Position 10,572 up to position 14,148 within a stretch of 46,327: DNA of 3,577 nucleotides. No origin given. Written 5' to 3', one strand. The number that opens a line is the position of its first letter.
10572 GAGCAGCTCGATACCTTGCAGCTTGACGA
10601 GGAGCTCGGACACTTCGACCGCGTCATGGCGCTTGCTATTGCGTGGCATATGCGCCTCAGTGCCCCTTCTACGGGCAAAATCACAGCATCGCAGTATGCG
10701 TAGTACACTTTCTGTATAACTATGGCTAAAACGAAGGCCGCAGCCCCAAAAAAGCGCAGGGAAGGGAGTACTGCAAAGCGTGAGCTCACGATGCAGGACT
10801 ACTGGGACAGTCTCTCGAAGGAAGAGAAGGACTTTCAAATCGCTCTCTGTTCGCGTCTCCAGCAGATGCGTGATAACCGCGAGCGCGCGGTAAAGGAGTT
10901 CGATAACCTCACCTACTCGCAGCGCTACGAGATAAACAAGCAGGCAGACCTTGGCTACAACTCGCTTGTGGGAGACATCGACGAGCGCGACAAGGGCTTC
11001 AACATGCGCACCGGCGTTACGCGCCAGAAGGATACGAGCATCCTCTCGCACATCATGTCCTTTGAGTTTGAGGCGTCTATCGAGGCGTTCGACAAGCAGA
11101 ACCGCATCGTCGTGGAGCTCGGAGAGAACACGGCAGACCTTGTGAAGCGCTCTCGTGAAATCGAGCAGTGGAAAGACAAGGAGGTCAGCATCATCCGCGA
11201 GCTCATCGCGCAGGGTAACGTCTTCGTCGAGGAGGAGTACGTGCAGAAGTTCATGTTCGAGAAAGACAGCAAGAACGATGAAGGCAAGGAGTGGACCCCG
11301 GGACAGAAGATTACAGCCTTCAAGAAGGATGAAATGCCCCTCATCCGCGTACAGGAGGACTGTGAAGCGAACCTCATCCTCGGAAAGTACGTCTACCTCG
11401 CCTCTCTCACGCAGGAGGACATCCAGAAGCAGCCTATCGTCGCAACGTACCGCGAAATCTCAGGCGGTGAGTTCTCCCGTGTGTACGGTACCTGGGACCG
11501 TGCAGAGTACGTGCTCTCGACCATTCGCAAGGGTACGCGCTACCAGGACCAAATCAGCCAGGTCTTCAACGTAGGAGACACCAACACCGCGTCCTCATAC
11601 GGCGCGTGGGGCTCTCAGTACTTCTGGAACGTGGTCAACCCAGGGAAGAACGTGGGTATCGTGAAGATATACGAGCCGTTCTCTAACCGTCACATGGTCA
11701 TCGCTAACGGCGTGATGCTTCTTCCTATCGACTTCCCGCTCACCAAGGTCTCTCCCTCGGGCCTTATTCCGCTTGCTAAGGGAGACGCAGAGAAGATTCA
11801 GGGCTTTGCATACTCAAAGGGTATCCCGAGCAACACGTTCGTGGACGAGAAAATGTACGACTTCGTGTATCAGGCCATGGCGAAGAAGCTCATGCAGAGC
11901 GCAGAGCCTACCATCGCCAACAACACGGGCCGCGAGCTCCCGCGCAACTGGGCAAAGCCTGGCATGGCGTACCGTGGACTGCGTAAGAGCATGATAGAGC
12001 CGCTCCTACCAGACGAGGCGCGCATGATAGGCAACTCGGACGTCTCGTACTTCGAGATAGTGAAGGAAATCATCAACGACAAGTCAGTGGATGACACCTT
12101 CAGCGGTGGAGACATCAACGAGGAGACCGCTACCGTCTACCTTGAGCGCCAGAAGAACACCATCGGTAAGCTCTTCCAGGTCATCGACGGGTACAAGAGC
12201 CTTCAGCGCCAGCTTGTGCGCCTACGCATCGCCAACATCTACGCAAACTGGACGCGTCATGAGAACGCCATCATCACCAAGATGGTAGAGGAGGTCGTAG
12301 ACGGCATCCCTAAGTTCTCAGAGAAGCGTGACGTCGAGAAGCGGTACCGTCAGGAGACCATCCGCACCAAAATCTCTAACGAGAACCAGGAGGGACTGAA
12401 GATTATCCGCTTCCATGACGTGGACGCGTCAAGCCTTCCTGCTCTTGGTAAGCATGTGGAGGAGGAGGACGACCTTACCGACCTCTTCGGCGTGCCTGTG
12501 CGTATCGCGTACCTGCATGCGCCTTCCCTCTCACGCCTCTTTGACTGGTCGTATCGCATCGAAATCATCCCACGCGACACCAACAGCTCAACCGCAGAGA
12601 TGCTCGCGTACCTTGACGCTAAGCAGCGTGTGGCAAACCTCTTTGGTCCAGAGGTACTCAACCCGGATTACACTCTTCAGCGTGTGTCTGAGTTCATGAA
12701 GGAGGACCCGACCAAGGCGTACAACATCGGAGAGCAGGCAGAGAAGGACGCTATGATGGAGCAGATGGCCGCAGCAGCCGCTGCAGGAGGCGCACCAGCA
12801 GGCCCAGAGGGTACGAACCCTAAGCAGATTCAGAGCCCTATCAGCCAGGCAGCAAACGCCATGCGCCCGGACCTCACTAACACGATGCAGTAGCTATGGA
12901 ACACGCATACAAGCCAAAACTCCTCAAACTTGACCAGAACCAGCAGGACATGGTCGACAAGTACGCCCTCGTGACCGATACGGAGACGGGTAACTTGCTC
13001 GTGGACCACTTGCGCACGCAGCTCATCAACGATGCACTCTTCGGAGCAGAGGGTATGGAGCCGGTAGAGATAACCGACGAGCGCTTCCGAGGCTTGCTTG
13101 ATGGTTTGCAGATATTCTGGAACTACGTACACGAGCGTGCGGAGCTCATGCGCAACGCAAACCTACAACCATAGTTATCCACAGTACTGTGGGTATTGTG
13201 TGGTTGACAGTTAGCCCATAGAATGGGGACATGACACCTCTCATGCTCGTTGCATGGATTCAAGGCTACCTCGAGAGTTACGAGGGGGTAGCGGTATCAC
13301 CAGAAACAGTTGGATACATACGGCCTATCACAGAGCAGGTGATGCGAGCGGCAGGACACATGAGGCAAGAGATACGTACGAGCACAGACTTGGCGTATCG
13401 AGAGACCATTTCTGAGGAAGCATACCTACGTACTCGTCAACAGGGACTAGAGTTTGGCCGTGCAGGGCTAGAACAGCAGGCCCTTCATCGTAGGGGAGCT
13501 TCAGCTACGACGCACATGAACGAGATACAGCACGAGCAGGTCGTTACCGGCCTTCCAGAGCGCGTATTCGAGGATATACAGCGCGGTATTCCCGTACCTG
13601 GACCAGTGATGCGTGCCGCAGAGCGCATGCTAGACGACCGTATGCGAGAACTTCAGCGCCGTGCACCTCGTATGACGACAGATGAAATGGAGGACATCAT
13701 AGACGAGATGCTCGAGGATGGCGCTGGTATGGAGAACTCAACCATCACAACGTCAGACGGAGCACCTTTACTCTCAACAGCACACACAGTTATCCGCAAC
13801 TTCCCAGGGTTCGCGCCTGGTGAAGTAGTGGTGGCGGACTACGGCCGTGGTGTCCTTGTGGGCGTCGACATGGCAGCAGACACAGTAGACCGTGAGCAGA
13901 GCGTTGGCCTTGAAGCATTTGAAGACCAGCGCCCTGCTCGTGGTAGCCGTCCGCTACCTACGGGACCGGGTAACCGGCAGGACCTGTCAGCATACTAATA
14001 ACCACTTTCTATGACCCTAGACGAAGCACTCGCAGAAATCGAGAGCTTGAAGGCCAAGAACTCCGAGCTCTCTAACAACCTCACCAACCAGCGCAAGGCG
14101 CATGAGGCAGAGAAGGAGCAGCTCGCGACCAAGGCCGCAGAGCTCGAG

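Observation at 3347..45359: The exact DnaA-box consensus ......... occurs 10 times, only in intergenic DNA, at a fixed position upstream of promoters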

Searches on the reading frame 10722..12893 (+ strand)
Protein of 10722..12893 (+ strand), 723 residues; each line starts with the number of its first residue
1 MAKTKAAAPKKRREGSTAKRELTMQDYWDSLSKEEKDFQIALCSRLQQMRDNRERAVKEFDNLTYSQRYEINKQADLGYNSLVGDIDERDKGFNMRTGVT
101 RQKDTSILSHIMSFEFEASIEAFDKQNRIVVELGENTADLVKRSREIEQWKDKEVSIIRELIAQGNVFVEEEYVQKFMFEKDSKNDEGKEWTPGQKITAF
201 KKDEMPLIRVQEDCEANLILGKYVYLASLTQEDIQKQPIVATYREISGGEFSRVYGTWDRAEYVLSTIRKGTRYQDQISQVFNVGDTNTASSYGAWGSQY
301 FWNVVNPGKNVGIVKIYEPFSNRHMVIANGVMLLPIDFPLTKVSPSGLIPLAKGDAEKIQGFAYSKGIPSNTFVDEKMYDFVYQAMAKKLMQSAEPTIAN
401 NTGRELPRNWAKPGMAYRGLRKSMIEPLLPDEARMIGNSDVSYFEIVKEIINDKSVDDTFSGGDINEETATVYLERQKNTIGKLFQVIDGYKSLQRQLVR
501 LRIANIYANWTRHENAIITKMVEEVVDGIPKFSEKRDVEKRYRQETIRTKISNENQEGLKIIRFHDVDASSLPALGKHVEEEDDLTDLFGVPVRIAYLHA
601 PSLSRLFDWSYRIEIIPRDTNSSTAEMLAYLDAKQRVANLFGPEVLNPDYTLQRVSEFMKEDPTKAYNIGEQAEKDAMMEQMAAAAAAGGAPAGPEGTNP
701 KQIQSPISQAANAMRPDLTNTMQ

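Call 7: search_dna_similar(query=window:10722-12893:+, collection=phages, mode=protein, max_rows=25)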
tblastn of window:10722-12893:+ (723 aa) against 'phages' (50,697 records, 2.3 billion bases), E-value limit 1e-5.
No match.

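Call 9: search_protein_families(library=pfam, proteins=[window:10722-12893:+], max_evalue=0.01)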
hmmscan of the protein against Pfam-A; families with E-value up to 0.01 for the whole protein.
window:10722-12893:+ (723 aa): 0 families

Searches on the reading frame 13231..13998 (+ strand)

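Call 9: search_protein_families(library=pfam, proteins=[window:13231-13998:+], max_evalue=0.01)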
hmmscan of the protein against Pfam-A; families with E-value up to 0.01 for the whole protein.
window:13231-13998:+ (255 aa): 1 family
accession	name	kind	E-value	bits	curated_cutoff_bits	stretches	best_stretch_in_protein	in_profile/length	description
PF13565.12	HTH_32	-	0.0012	19.7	33.7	0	134-163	17-43/73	Homeodomain-like domain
